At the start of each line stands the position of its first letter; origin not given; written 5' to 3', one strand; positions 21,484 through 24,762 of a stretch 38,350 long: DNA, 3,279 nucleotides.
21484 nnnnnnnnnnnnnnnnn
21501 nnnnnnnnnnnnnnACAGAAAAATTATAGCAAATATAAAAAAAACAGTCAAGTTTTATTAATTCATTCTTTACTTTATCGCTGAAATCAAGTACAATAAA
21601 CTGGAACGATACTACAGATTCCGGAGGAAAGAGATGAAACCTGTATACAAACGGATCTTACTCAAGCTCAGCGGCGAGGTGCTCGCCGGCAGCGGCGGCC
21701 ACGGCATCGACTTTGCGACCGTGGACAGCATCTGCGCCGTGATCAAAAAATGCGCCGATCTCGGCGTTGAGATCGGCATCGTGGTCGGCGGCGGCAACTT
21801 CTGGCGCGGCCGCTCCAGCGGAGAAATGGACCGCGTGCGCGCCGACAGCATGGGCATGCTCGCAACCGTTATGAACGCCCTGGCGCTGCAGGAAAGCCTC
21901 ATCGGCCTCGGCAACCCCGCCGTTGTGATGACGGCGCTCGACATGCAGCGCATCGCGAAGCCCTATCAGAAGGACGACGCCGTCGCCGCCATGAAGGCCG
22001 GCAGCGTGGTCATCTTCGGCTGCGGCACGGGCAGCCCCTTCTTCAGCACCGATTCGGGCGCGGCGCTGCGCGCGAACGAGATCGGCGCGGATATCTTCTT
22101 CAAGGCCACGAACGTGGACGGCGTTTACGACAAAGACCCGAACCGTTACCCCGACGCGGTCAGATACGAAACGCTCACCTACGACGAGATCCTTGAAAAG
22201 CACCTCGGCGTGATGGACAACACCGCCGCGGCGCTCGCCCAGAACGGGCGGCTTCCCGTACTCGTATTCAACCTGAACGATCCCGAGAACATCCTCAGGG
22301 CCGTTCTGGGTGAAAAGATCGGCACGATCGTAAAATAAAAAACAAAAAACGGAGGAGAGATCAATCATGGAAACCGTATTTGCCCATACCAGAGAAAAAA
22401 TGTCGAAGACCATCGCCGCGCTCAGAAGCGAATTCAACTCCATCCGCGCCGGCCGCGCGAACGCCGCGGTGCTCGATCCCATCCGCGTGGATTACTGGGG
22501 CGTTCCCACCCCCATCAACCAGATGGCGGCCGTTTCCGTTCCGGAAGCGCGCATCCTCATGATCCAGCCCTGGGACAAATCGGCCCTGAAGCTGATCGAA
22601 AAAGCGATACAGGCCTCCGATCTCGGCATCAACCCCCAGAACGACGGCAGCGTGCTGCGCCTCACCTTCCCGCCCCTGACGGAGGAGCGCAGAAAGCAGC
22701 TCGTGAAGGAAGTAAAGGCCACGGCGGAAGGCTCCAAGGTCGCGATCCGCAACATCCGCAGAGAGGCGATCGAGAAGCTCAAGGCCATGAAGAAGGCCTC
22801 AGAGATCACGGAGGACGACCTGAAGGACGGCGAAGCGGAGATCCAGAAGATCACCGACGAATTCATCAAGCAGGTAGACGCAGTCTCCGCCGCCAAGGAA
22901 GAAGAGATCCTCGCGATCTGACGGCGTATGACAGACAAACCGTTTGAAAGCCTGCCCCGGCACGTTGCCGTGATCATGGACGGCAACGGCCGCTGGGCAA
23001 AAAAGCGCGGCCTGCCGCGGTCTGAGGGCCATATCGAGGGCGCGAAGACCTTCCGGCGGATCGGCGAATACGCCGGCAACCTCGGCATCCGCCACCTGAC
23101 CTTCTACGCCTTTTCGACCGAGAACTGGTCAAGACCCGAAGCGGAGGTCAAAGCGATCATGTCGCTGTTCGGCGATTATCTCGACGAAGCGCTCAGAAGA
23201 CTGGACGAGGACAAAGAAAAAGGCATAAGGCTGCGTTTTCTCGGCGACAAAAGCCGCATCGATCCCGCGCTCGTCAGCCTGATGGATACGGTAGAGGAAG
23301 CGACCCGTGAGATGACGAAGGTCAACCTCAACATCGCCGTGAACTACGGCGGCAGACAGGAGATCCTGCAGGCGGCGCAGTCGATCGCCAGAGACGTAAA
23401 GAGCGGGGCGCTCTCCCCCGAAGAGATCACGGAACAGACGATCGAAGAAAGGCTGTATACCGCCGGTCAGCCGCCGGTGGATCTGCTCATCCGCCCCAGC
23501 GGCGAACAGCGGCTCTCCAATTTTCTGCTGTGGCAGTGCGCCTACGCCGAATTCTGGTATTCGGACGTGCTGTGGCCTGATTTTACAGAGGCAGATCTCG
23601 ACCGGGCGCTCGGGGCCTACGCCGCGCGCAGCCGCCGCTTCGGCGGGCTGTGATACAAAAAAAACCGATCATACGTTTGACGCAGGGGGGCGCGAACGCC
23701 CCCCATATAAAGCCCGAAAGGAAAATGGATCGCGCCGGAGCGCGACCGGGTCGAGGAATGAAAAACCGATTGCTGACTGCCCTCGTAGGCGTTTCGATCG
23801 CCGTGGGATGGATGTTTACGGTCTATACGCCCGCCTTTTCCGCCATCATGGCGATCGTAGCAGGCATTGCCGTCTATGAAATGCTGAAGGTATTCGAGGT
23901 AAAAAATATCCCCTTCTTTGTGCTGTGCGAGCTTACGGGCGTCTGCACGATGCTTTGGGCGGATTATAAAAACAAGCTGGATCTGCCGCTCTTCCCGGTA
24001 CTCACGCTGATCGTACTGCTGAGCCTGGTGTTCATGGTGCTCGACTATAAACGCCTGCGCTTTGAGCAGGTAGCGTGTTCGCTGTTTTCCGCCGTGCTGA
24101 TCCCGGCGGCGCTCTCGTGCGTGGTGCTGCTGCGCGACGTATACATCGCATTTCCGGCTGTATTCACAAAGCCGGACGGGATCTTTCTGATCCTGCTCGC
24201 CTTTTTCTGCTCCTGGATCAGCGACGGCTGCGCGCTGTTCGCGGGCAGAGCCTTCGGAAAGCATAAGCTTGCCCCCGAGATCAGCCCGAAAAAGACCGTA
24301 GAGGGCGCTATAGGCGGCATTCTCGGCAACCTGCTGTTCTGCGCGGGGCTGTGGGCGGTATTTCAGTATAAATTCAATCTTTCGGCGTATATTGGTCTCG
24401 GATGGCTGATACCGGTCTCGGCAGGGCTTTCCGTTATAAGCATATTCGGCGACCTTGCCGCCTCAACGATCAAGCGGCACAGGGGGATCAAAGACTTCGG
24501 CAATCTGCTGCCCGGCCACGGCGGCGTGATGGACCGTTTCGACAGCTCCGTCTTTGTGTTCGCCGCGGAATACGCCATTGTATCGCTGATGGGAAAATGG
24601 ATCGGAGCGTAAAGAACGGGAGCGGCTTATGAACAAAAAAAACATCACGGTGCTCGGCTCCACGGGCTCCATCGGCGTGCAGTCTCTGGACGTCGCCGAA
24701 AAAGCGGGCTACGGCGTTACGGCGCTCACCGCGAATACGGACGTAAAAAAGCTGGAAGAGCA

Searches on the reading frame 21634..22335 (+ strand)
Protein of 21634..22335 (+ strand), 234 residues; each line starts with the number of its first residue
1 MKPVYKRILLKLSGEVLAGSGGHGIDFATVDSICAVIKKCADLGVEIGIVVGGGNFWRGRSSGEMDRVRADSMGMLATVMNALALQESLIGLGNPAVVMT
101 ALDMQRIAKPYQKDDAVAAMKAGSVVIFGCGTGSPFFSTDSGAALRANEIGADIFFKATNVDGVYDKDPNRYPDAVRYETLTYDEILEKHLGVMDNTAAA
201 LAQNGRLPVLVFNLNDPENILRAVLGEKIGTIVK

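Call 29: find_encoding_contigs(protein=window:21634-22335:+, flank=10000, max_places=10)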
Protein window:21634-22335:+ (234 aa): 1 contig read that carries it; 1 place shown.
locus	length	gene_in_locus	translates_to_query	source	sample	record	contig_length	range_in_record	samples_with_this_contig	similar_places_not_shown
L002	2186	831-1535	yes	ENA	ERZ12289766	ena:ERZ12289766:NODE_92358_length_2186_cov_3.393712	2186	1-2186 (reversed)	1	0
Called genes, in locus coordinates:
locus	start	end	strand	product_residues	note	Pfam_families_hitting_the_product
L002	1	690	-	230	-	?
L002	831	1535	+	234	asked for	PF00696:AA_kinase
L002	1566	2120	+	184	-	PF01765:RRF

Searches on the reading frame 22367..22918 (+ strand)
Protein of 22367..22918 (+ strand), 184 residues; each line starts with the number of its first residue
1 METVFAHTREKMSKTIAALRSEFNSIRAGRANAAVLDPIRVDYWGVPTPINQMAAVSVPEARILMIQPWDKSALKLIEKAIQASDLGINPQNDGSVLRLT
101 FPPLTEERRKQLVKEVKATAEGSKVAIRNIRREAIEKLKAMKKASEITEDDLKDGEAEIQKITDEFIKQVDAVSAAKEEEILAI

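Call 8: find_encoding_contigs(protein=window:22367-22918:+, flank=10000, max_places=10)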
Protein window:22367-22918:+ (184 aa): 3 contigs read that carry it; 3 places shown.
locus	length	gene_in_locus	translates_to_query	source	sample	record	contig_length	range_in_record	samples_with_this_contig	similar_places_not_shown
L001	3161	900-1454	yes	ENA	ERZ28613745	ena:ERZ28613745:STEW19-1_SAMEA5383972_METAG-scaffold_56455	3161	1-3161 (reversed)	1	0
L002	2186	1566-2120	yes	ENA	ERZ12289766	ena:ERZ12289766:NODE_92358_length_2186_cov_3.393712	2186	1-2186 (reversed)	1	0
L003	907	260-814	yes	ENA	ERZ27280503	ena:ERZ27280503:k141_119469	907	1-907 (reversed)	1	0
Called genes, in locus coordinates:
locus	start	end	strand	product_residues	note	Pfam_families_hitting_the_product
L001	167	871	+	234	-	PF00696:AA_kinase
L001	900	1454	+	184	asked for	PF01765:RRF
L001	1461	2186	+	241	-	PF01255:Prenyltransf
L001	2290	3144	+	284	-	PF01148:CTP_transf_1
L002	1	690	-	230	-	?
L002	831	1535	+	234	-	PF00696:AA_kinase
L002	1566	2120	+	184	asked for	PF01765:RRF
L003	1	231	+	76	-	?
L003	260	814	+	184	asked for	PF01765:RRF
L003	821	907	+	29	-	?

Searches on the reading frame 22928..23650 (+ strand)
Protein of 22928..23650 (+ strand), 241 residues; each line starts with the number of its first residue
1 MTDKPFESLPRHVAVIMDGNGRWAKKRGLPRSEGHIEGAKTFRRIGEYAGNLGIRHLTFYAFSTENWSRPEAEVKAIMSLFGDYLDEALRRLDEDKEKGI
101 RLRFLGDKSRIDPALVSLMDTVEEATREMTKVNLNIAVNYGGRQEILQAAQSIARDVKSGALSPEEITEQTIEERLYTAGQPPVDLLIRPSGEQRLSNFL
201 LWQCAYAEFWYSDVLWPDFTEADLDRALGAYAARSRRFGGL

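Call 18: find_encoding_contigs(protein=window:22928-23650:+, flank=10000, max_places=10)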
Protein window:22928-23650:+ (241 aa): 2 contigs read that carry it; 2 places shown.
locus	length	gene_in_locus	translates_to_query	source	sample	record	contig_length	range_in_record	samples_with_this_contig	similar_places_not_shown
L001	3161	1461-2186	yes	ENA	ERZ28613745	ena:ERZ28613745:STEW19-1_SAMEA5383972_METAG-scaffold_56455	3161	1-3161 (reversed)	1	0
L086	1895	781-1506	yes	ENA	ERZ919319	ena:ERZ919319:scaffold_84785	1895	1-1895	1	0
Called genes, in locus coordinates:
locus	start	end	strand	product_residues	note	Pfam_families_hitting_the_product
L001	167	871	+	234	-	PF00696:AA_kinase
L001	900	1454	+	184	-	PF01765:RRF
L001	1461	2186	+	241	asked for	PF01255:Prenyltransf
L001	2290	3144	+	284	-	PF01148:CTP_transf_1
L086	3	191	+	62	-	?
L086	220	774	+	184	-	PF01765:RRF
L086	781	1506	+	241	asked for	PF01255:Prenyltransf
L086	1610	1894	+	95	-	?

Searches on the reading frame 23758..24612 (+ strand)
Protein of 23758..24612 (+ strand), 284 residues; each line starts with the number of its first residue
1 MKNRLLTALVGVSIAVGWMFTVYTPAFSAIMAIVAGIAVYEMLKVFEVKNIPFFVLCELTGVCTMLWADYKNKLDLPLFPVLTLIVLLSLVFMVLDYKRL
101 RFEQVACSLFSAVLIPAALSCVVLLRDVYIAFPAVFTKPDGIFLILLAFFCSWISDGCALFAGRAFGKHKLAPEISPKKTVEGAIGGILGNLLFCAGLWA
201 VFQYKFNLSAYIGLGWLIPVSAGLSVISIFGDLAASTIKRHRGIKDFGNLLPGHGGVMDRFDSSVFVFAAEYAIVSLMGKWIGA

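Call 13: find_encoding_contigs(protein=window:23758-24609:+, flank=10000, max_places=10)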
Protein window:23758-24609:+ (284 aa): no gene with exactly this product is on record in the collection.

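Call 28: search_protein_families(library=pfam, proteins=[window:23758-24612:+], max_evalue=0.00001)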
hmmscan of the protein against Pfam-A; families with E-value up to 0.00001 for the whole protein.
window:23758-24612:+ (284 aa): 1 family
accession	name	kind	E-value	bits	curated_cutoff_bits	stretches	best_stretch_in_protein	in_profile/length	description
PF01148.25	CTP_transf_1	-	1e-53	183.3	24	1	2-277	1-263/264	Cytidylyltransferase family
